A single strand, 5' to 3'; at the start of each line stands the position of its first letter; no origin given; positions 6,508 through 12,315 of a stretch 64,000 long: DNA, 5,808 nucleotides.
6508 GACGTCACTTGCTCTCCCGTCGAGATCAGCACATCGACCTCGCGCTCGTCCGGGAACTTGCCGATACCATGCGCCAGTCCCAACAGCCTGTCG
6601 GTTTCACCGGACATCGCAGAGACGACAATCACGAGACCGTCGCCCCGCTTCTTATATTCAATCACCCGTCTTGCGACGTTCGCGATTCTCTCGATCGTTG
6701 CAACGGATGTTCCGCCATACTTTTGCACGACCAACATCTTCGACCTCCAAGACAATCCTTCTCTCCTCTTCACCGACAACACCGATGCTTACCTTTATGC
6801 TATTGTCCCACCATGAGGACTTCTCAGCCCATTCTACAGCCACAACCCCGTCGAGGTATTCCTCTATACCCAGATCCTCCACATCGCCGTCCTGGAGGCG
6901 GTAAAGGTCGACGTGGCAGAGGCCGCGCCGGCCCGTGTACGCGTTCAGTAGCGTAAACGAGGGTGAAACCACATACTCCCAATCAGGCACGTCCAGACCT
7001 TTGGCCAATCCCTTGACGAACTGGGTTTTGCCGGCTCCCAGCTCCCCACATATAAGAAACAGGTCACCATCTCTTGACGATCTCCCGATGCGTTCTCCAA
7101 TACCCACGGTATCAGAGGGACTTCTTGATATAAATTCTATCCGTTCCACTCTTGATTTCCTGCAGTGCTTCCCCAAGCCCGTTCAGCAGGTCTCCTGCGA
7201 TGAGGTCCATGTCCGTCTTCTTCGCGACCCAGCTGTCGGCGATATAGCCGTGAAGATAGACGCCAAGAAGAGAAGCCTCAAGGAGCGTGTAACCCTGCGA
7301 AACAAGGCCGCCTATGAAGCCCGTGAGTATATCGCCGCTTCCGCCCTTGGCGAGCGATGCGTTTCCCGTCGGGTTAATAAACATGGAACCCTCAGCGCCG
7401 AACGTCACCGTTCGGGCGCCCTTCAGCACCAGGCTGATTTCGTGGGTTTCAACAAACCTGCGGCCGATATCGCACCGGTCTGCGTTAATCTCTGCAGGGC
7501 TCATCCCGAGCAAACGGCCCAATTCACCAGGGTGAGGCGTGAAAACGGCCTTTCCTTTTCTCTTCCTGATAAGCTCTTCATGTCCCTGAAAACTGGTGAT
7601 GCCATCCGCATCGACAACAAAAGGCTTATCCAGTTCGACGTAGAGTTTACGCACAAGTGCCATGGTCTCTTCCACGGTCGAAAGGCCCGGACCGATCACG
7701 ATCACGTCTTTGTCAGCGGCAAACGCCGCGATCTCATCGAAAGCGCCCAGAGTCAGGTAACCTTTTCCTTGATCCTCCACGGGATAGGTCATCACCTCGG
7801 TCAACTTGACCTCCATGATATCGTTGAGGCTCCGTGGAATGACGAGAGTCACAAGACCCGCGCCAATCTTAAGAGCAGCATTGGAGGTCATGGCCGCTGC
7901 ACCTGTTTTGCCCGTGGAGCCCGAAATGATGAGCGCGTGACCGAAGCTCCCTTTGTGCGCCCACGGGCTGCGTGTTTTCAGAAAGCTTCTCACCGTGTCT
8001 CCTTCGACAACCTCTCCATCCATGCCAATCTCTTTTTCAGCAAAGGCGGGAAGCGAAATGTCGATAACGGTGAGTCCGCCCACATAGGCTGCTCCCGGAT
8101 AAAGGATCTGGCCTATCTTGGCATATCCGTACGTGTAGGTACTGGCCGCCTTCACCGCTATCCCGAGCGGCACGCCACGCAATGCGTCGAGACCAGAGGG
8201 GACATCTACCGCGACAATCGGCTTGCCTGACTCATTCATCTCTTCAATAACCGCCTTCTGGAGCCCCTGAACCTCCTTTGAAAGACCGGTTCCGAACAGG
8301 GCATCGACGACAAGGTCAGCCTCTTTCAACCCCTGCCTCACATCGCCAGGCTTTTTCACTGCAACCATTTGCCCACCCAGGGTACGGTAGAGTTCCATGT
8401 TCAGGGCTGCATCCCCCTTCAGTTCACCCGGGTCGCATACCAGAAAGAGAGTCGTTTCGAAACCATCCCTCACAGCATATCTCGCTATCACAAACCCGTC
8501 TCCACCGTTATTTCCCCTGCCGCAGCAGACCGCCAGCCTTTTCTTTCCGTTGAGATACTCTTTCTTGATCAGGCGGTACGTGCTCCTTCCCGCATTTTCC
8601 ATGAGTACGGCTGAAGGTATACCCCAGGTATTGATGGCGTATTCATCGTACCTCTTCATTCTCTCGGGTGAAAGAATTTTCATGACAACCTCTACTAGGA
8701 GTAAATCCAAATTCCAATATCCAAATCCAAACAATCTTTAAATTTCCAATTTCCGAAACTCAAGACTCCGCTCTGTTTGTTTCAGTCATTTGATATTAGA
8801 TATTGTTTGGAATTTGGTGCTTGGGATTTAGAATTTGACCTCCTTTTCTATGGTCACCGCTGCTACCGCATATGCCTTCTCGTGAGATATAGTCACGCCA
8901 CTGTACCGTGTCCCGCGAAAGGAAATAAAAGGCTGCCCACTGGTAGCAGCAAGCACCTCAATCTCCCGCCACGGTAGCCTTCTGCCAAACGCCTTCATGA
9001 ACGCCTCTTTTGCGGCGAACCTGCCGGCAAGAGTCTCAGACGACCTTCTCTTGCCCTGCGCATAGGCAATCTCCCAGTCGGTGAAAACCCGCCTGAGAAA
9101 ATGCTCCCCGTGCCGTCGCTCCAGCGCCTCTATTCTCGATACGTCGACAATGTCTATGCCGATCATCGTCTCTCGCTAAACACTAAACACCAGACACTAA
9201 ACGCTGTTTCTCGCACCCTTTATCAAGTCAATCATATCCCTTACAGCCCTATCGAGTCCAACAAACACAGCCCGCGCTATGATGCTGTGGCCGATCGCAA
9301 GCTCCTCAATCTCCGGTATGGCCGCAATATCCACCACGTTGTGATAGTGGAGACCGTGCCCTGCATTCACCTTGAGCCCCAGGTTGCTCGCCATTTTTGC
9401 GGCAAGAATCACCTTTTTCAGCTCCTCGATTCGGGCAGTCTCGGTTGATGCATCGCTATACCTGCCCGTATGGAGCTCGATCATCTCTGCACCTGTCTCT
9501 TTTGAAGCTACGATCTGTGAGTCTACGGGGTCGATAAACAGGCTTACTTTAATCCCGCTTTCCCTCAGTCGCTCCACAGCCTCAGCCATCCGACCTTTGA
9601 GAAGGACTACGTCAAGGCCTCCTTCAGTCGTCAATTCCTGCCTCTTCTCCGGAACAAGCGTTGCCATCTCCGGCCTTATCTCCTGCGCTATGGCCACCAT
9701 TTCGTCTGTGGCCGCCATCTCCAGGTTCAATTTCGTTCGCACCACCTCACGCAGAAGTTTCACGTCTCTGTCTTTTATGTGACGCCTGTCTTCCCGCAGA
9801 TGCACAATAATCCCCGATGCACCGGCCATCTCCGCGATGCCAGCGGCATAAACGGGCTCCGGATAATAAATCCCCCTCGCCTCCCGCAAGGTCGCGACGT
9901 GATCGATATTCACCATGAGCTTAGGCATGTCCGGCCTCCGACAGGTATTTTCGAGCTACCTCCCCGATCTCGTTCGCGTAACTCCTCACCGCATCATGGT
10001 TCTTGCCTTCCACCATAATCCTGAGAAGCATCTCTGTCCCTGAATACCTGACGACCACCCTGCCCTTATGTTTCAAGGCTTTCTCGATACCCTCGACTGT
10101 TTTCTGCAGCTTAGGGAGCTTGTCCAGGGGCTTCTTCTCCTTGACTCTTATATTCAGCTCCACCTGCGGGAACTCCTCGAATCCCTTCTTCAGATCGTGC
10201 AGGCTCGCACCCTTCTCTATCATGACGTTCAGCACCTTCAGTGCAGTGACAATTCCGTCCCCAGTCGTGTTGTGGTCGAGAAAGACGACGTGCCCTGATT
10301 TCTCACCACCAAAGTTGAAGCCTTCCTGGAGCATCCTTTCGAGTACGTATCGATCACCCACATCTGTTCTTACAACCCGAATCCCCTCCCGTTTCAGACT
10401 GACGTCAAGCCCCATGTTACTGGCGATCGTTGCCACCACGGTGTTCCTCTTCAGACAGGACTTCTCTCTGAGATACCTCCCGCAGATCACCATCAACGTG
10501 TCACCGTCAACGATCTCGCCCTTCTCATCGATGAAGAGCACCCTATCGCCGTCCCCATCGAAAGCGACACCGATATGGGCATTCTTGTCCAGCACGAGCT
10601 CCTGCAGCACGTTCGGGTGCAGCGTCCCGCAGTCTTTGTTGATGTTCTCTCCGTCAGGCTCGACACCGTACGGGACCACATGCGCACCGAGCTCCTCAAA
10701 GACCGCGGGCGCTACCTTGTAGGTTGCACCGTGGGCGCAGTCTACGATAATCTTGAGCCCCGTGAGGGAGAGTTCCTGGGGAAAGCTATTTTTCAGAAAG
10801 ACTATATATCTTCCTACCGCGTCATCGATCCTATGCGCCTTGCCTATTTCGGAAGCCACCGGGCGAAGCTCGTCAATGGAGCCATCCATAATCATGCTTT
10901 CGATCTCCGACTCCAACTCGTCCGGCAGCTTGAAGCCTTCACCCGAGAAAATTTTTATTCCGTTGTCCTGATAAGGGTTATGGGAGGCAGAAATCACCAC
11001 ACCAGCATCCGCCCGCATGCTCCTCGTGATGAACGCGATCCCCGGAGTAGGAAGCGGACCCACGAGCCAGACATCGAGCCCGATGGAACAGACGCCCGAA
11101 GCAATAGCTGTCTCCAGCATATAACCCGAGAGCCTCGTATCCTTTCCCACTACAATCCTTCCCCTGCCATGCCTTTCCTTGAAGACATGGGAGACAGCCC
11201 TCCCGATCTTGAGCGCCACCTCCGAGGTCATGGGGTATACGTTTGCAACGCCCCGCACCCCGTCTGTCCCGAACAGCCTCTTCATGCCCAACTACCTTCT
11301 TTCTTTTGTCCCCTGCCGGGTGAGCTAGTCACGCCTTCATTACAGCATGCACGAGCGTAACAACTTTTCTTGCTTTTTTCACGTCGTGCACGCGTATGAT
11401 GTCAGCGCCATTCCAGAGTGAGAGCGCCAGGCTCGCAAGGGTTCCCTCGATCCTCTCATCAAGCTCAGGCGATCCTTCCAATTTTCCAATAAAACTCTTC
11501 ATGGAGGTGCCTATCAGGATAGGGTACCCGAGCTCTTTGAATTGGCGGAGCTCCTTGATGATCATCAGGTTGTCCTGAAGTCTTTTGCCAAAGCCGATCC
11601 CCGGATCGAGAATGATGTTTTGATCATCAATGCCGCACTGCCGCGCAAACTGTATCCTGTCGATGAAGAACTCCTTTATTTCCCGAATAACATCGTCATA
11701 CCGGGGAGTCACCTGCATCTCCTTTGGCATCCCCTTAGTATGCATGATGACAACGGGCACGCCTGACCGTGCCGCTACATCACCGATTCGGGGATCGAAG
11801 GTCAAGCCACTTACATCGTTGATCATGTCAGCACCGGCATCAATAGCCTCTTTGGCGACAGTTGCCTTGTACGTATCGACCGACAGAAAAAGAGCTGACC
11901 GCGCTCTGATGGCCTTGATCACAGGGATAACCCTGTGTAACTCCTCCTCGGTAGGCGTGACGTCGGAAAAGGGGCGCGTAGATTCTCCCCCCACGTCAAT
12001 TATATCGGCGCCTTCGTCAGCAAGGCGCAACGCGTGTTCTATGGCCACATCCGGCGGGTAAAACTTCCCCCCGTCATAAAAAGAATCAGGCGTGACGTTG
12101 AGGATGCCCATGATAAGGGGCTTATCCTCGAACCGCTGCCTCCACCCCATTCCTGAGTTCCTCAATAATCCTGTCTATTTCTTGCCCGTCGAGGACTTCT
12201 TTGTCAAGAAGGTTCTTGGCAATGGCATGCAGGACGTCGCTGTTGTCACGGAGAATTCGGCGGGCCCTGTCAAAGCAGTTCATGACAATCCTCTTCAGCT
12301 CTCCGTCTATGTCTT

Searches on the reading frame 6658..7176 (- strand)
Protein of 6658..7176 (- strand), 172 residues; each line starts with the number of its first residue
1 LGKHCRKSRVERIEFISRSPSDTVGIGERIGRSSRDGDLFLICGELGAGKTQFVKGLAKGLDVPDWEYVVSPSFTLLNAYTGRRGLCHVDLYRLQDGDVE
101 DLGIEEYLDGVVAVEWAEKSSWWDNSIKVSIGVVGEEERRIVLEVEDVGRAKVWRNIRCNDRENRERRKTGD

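Call 33: search_protein_families(library=pfam, proteins=[window:6658-7176:-], max_evalue=0.00001)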
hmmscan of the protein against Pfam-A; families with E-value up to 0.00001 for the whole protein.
window:6658-7176:- (172 aa): 1 family
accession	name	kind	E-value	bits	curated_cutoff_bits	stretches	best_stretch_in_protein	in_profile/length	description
PF02367.23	TsaE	-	4.4e-31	107.9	26.6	1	18-139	2-126/128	Threonylcarbamoyl adenosine biosynthesis protein TsaE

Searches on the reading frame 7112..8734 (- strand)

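Call 33: search_protein_families(library=pfam, proteins=[window:7112-8734:-], max_evalue=0.00001)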
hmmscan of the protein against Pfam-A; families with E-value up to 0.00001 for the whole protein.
window:7112-8734:- (540 aa): 2 families
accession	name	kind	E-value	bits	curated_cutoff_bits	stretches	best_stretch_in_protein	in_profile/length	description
PF01256.23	Carb_kinase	-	1.1e-51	176.2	27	1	267-508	1-229/242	NAD(P)H-hydrate dehydratase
PF03853.21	YjeF_N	-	4.2e-46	157.4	24.9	1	42-208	2-169/169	YjeF-related protein N-terminus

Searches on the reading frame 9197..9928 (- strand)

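Call 33: search_protein_families(library=pfam, proteins=[window:9197-9928:-], max_evalue=0.00001)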
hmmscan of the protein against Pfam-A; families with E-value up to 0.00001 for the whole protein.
window:9197-9928:- (243 aa): 1 family
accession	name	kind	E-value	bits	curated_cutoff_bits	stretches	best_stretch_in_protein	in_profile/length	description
PF03740.19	PdxJ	-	2e-99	331.9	24.5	1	3-236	1-234/234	Pyridoxal phosphate biosynthesis protein PdxJ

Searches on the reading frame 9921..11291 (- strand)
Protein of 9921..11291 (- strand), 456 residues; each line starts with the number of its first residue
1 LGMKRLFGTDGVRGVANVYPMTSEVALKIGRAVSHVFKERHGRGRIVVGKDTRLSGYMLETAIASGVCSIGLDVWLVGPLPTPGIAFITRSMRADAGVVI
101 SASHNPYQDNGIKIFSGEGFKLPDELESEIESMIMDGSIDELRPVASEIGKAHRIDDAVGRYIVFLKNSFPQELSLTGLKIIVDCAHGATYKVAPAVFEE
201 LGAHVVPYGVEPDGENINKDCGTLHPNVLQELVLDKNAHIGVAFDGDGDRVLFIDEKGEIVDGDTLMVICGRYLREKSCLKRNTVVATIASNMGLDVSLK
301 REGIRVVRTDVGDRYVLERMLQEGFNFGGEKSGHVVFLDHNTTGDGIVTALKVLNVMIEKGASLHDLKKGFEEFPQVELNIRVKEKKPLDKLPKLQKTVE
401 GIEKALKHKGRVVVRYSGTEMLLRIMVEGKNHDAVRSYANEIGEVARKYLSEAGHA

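Call 33: search_protein_families(library=pfam, proteins=[window:9921-11291:-], max_evalue=0.00001)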
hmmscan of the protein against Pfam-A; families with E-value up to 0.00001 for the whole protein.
window:9921-11291:- (456 aa): 4 families
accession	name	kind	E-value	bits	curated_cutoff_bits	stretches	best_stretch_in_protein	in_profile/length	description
PF02878.22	PGM_PMM_I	-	3.2e-45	153.6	22.5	1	5-134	2-131/138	Phosphoglucomutase/phosphomannomutase, alpha/beta/alpha domain I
PF02880.22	PGM_PMM_III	-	1e-36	126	20.7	1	262-369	1-110/115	Phosphoglucomutase/phosphomannomutase, alpha/beta/alpha domain III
PF00408.26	PGM_PMM_IV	-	3.9e-17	62.5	23.1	1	378-442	1-65/68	Phosphoglucomutase/phosphomannomutase, C-terminal domain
PF02879.22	PGM_PMM_II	-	1.6e-16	61.2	29.3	1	161-258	2-103/103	Phosphoglucomutase/phosphomannomutase, alpha/beta/alpha domain II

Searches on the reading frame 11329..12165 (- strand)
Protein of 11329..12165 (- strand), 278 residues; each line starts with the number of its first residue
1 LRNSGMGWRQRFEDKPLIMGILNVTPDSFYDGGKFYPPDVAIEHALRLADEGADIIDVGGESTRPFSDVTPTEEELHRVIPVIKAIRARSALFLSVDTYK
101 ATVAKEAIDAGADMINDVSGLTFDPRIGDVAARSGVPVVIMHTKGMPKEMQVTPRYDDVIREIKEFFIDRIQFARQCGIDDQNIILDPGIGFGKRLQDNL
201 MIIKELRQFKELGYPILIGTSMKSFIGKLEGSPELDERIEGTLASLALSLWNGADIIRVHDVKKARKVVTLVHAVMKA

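Call 33: search_protein_families(library=pfam, proteins=[window:11329-12165:-], max_evalue=0.00001)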
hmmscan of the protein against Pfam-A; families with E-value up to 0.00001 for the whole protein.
window:11329-12165:- (278 aa): 1 family
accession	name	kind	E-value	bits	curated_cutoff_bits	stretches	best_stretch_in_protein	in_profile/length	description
PF00809.28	Pterin_bind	-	5.7e-83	278.7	25.5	1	19-260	1-244/244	Pterin binding enzyme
